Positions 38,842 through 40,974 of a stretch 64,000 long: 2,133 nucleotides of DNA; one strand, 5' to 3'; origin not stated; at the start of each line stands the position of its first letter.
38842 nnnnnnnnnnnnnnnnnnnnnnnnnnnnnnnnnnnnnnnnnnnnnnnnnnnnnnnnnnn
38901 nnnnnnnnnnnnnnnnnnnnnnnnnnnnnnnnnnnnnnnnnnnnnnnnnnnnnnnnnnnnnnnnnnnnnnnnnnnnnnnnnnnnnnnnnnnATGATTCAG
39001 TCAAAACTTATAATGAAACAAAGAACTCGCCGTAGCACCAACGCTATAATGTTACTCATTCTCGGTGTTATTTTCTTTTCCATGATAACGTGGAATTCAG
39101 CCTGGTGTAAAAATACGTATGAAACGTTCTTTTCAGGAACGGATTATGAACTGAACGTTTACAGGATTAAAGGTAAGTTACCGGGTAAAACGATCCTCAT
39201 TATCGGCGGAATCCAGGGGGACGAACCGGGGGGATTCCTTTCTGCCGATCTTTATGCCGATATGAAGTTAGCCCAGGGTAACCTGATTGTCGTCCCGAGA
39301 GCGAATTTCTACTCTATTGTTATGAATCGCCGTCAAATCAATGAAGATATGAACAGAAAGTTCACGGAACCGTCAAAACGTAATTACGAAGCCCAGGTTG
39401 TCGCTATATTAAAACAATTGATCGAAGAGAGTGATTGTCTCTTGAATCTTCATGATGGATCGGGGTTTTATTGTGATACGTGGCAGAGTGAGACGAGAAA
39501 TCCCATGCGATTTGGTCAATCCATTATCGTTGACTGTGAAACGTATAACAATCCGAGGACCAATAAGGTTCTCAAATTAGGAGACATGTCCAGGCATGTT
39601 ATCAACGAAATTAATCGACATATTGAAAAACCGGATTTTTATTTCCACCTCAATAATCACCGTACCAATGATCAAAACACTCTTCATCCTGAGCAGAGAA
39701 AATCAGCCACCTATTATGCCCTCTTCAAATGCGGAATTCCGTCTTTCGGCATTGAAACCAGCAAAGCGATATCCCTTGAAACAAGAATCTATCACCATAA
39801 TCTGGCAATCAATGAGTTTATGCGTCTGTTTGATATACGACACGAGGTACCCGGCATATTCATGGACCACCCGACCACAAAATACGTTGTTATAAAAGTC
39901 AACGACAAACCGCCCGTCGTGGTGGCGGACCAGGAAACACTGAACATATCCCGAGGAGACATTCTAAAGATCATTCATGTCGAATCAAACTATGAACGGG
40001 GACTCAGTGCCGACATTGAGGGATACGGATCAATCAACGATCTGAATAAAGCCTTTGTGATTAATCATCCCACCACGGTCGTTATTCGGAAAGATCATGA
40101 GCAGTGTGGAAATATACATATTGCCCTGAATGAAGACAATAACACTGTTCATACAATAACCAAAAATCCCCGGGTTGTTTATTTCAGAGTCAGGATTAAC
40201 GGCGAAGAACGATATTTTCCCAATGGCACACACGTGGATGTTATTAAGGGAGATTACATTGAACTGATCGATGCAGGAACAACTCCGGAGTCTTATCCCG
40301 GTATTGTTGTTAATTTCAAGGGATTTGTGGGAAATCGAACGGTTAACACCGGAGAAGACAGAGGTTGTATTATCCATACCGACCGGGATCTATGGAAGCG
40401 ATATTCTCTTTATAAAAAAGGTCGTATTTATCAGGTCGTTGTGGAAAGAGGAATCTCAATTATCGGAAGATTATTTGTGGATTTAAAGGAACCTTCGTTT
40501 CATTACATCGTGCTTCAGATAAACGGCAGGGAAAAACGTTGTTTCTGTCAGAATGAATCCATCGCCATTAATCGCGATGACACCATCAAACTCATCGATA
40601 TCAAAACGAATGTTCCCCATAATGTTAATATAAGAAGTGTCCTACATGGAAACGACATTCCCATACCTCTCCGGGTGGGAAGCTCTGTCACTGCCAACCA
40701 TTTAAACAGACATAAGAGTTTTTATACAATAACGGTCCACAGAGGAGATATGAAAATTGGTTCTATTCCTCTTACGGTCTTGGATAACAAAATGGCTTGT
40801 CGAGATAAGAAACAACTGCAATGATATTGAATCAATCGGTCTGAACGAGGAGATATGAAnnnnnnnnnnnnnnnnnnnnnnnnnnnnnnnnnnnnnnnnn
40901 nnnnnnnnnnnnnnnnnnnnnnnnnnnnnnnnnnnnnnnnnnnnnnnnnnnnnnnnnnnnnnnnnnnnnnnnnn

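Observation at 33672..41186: Candidate cell-shape / peptidoglycan-trimming system next to the flagellar regulators: SPOR-TPR protein plus Csd6-like, unknown membrane protein, Csd4-like M14 peptidase and bactofilin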

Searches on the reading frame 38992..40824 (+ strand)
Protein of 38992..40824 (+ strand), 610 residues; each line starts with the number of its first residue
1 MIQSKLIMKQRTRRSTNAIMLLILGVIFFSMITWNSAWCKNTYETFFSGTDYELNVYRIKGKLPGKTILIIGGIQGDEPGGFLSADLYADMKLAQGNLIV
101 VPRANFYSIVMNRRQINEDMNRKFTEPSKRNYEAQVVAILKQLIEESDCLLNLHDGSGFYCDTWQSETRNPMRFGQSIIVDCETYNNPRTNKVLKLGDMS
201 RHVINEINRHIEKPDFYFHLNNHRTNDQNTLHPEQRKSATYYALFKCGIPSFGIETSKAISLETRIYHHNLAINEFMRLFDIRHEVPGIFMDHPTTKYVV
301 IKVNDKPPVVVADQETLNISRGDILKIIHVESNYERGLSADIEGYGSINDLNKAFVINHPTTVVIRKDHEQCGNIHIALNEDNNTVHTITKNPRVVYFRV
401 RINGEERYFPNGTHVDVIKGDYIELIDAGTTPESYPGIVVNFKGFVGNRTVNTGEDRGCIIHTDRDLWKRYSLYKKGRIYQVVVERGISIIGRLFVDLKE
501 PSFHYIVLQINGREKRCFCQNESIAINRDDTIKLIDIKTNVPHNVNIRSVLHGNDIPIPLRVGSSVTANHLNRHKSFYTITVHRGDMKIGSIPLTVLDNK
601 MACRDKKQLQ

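Call 3: search_protein_families(library=pfam, proteins=[window:38992-40824:+], max_evalue=0.01)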
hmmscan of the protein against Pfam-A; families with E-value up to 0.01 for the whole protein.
window:38992-40824:+ (610 aa): 3 families
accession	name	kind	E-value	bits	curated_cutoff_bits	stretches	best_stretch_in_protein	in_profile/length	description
PF17033.10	Peptidase_M99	-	7.7e-41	140.7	27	1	65-283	36-250/267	Carboxypeptidase controlling helical cell shape catalytic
PF24827.1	AstE_AspA_cat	-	7.1e-07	29.4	25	1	64-155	1-105/192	Succinylglutamate desuccinylase/Aspartoacylase catalytic domain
PF17129.9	Peptidase_M99_C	-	0.003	18.2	27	1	435-495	36-96/100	C-terminal domain of metallo-carboxypeptidase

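Call 4: search_protein_families(library=ncbifam, proteins=[window:38992-40824:+], max_evalue=0.01)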
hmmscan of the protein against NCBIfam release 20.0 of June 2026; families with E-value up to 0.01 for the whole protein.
window:38992-40824:+ (610 aa): 1 family
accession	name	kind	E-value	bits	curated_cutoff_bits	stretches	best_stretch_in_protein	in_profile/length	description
NF002601.0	PRK02259.1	equivalog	0.0067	15.6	180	0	66-135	5-82/293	aspartoacylase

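Call 6: search_solved_structures(query=window:38992-40824:+, max_evalue=0.01, show_alignments=2)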
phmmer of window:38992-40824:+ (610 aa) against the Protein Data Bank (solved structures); distinct sequences matched with E-value up to 0.01: 3.
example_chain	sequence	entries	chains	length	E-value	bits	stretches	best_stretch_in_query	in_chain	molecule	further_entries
4wck_A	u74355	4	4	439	9.1e-30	106.9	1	67-283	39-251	Conserved hypothetical secreted protein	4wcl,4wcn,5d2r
4q6m_A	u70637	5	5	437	2e-29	105.8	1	67-282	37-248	Conserved hypothetical secreted protein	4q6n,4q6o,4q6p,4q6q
4wcm_A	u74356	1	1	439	4.7e-29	104.6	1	67-283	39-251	Conserved hypothetical secreted protein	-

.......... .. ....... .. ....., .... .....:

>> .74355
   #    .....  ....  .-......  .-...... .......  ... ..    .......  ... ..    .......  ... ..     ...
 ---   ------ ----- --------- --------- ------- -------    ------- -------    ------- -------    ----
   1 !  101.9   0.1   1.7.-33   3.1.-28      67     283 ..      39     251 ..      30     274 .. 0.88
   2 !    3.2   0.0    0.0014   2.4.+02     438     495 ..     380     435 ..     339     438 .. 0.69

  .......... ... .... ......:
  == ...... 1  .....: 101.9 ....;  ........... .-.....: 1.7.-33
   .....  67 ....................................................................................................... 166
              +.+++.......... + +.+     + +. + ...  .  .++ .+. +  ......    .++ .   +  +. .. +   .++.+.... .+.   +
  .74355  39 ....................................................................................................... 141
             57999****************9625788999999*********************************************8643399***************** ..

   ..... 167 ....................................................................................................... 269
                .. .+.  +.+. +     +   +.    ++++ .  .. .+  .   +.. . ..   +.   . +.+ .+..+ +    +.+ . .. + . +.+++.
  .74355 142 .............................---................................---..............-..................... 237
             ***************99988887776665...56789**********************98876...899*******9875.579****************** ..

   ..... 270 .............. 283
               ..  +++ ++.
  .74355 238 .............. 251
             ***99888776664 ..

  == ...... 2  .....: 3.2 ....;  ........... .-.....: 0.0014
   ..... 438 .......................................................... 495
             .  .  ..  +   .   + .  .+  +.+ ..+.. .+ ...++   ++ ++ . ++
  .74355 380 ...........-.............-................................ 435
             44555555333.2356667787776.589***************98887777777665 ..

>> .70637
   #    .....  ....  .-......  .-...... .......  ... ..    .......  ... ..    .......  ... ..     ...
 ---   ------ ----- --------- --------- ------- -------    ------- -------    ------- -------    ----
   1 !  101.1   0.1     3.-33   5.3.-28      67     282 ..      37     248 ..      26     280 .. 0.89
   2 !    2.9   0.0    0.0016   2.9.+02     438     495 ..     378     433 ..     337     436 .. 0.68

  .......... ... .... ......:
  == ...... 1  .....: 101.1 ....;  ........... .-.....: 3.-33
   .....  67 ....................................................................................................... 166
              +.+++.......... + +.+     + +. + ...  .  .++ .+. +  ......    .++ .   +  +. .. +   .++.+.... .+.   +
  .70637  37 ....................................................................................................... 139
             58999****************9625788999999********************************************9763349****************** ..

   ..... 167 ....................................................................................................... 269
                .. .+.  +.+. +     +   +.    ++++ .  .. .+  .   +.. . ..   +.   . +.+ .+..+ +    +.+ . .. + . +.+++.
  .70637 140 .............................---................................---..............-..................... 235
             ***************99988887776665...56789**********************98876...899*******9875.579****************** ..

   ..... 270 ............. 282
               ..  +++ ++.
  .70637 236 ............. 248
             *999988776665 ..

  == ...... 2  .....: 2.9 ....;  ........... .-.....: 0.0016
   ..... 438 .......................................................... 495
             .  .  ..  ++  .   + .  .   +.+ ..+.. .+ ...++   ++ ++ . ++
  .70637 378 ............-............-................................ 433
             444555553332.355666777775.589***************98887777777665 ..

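Call 10: find_homologous_proteins(query=window:38992-40824:+)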
Query window:38992-40824:+ (610 aa): 3900 proteins with E <= 0.001 among 8000 candidates; the best 120 are listed.
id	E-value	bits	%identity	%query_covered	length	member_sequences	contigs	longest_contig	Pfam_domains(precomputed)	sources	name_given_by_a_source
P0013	0.0e+0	1398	100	99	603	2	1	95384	PF24827.2,PF17033.10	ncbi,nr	ncbi:MAG: succinylglutamate desuccinylase/aspartoacylase family protein [Deltaproteobacteria bacteri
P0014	0.0e+0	1238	86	100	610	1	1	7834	PF24827.2,PF17033.10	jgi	jgi:hypothetical protein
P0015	0.0e+0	1234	87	100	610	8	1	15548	PF24827.2,PF17033.10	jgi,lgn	jgi:hypothetical protein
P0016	0.0e+0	1210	86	100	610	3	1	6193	PF24827.2,PF17033.10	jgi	-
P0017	6.9e-286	968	71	97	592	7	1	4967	PF24827.2,PF17033.10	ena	-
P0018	7.0e-273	925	67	97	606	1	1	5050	PF24827.2,PF17033.10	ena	-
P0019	9.8e-267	905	64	98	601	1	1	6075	PF24827.2,PF17033.10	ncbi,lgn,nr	ncbi:MAG: M14/M99 family metallopeptidase [Syntrophales bacterium]|nr:M14/M99 family metallopeptidas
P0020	5.8e-266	902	65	98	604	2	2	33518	PF24827.2,PF17033.10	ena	-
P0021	1.9e-265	900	65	97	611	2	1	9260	PF24827.2,PF17033.10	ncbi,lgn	-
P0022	6.5e-265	898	64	97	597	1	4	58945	PF24827.2,PF17033.10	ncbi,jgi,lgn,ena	-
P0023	1.8e-264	897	67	93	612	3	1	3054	PF24827.2,PF17033.10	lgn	-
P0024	1.3e-263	894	63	100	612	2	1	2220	PF24827.2,PF17033.10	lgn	-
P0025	3.1e-262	890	64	97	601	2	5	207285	PF24827.2,PF17033.10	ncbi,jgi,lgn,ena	-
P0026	2.4e-260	883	64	95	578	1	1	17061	PF24827.2,PF17033.10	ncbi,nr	ncbi:MAG: M14/M99 family metallopeptidase [Thermodesulfobacteriota bacterium]|nr:M14/M99 family meta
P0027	3.2e-260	883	65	94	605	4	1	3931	PF24827.2,PF17033.10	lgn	-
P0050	8.9e-215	733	56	96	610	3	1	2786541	PF24827.2,PF17033.10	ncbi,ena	-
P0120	7.5e-183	627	50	95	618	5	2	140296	PF24827.2,PF17033.10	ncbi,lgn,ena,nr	ncbi:Putative periplasmic protein [Olavius algarvensis associated proteobacterium Delta 3]|nr:Putati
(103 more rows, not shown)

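Call 14: find_related_loci(query=A1, collection=genome_contigs, flank=8000)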
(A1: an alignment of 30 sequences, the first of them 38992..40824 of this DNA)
Query A1 (610 aa) in genome_contigs; peptide patterns used: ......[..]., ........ (x = any residue, [..] = any of these).
600 stretches matched a pattern (row limit reached: there are more); 546 encode a relative of the query (tblastn E <= 1e-3); the best 80 are kept; 80 distinct loci.
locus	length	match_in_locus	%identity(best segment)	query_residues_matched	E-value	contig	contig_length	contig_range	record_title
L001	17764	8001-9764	64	13-602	0e+0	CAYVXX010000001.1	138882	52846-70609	MAG TPA_asm: uncultured Syntrophales bacterium isolate SRP178699_co1_423 genome assembly, contig: NODE_41_length_138882_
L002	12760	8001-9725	64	31-608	0e+0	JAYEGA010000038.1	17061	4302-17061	MAG: Thermodesulfobacteriota bacterium isolate MAG258 MAG258_38, whole genome shotgun sequence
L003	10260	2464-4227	57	21-602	0e+0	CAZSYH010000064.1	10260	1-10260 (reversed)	MAG TPA_asm: uncultured Syntrophaceae bacterium isolate SRP178699_co1_570 genome assembly, contig: NODE_9011_length_1026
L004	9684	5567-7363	57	1-600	0e+0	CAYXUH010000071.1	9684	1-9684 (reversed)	MAG TPA_asm: uncultured Syntrophaceae bacterium isolate binchicken_co181_557 genome assembly, contig: NODE_14204_length_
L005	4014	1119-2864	58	23-598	0e+0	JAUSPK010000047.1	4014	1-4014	MAG: Syntrophales bacterium isolate E21_metabat.bin.54_sub E21_k141_9121, whole genome shotgun sequence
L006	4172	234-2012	56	5-594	0e+0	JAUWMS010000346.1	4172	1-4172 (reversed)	MAG: Candidatus Latescibacterota bacterium isolate CSMAG_2404 CSMAG_2404_k141_308905_length_4172_cov_10.0000, whole geno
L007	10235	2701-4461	54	16-598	0e+0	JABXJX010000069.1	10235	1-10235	MAG: Desulfobacterales bacterium isolate CR_Bin_073 NODE_81_length_10235_cov_6.607895, whole genome shotgun sequence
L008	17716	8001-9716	54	26-594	0e+0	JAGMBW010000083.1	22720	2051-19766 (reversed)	MAG: Desulfobacterales bacterium isolate RS_16_34 ZL425.bin.34.fa_83, whole genome shotgun sequence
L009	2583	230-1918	55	37-594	0e+0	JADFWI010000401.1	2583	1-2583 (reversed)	MAG: Proteobacteria bacterium isolate C4.bin.21 k83_1158357, whole genome shotgun sequence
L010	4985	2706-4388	55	37-592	0e+0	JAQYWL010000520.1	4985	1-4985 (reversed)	MAG: Desulfobacteria bacterium isolate Co_bin7 Co_bin7_c_000002135159, whole genome shotgun sequence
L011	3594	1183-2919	54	20-592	0e+0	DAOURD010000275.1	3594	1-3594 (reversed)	MAG TPA_asm: Desulfobacterales bacterium isolate CSMAG_143 CSMAG_143_k141_492708_length_3594_cov_40.0000, whole genome s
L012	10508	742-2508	53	12-594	0e+0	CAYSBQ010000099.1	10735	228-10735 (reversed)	MAG TPA_asm: uncultured Desulfobacterales bacterium isolate binchicken_co86_155 genome assembly, contig: NODE_2338_lengt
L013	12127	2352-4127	52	8-594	0e+0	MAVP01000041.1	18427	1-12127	MAG: Desulfobacterales bacterium S7086C20 S7086CLC20_contig000041, whole genome shotgun sequence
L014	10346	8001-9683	54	37-592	0e+0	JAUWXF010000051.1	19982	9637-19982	MAG: Desulfobacterales bacterium isolate CSMAG_2677 CSMAG_2677_k127_1910643_length_19982_cov_956.3577, whole genome shot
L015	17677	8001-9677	53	36-597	0e+0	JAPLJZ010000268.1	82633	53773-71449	MAG: Deltaproteobacteria bacterium isolate LacPavin_0419_WC70S_MAG_52_23 LacPavin_0419_WC70S_scaffold_199674, whole geno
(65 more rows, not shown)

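Call 40: predict_structure(alignment_id=A1)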
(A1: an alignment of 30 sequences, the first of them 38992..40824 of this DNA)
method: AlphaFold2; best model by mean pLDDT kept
length: 610 residues; sequences in the alignment: 30
mean_pLDDT: 75.9   pTM: 0.52
mean pLDDT of the five models: 75.9, 74.4, 71.8, 70.6, 70.2
residues with pLDDT >= 90: 138; 70-90: 300; 50-70: 92; < 50: 80
segments of 3 or more residues with pLDDT < 50: 1-6, 8-11, 33-39, 78-81, 104-122, 158-174, 287-290, 389-391, 601-610
pLDDT, mean of each block of 10 residues (from residue 1): 47 67 82 48 75 77 88 59 67 85 46 33 51 76 93 65 42 68 88 94 93 84 68 67 91 83 79 91 63 70 80 79 85 69 65 82 78 84 51 73 84 87 89 71 78 80 90 87 86 91 92 86 88 93 90 79 87 81 93 82 38
secondary structure, 60 per line:
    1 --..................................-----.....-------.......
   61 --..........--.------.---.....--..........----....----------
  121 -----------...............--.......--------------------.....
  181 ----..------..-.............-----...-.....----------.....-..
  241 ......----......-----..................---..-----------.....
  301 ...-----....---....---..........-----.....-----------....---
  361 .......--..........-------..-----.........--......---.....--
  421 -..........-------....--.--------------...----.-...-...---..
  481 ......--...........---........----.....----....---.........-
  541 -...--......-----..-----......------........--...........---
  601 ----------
elements in order: H3-36 E42-46 E54-60 E63-72 H86-90 E93-102 H107-110 H132-146 E149-155 E176-180 H196-208 E218-222 H233-237 H239-246 E251-256 H262-279 E296-303 E309-312 E316-319 E323-332 E338-342 E354-357 E361-367 E370-379 E394-402 E405-410 E414-418 E422-431 E439-442 E460-462 E479-486 E489-499 E503-510 E515-519 E524-527 E531-539 E547-552 E565-567 E577-584 E587-597

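Call 47: fold_search(model_id=the predicted structure, library=pdb)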
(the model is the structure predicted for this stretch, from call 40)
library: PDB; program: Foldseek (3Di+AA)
matches with E <= 10: 1503; with E <= 0.001: 83
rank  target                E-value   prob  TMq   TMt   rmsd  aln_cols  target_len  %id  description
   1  4wck                  8.7e-24  1.00  0.36  0.50  13.4       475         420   24  Crystal Structure of apo Cell Shape Determinant protein Csd4 from Helicobacter pylori (released 2014-12-24)
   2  4wcn                  4.2e-23  1.00  0.35  0.50  13.4       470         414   24  Crystal Structure of Tripeptide bound Cell Shape Determinant Csd4 protein from Helicobacter pylori (released 2014-12-24)
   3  4wcl                  5.6e-23  1.00  0.36  0.50  13.2       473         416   24  Crystal Structure of product bound Cell Shape Determinant protein Csd4 from Helicobacter pylori (released 2014-12-24)
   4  4wcm                  6.2e-23  1.00  0.35  0.50  13.3       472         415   24  Crystal Structure of Cell Shape Determinant protein Csd4 Gln46His variant from Helicobacter pylori (released 2014-12-24)
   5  4q6m                  2.7e-22  1.00  0.34  0.48  13.4       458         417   25  Structural analysis of the apo-form of Helicobacter pylori Csd4, a D,L-carboxypeptidase (released 2014-11-05)
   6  8opr_A                2.0e-07  1.00  0.15  0.14  17.3       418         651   11  Structure of the EA1 surface layer of Bacillus anthracis (released 2023-11-08)
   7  5k6w_A                4.9e-07  1.00  0.16  0.19  18.3       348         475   10  Sidekick-1 immunoglobulin domains 1-5 (released 2016-09-28)
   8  5z5k_A                1.3e-06  1.00  0.13  0.18  16.1       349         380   11  Structure of the DCC-Draxin complex (released 2018-06-20)
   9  6s9f_A                1.6e-06  1.00  0.13  0.21  15.8       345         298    8  Drosophila OTK, extracellular domains 3-5 (released 2020-03-25)
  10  6twl                  1.9e-06  1.00  0.25  0.44  17.9       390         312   12  Apo structure of the Ectoine utilization protein EutE (DoeB) from Ruegeria pomeroyi (released 2020-05-20)
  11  5tfk                  2.1e-06  0.99  0.11  0.17  22.3       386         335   10  Crystal Structure of Mouse Cadherin-23 EC19-21 WT (released 2017-12-27)
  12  3laf_A                3.5e-06  0.99  0.13  0.18  14.9       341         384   11  Structure of DCC, a netrin-1 receptor (released 2011-03-02)
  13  3fmc_C                3.7e-06  1.00  0.23  0.36  16.5       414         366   11  CRYSTAL STRUCTURE OF a putative succinylglutamate desuccinylase / aspartoacylase family protein (SAMA_0604) FROM SHEWA (released 2009-01-06)
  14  3b2y_B                3.9e-06  1.00  0.24  0.51   9.9       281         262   16  CRYSTAL STRUCTURE OF a putative metallopeptidase (SDEN_2526) FROM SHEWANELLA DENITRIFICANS OS217 AT 1.74 A RESOLUTION (released 2007-11-27)
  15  3cdx_A                4.4e-06  1.00  0.26  0.45  17.3       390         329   13  Crystal structure of succinylglutamatedesuccinylase/aspartoacylase from Rhodobacter sphaeroides (released 2008-03-11)
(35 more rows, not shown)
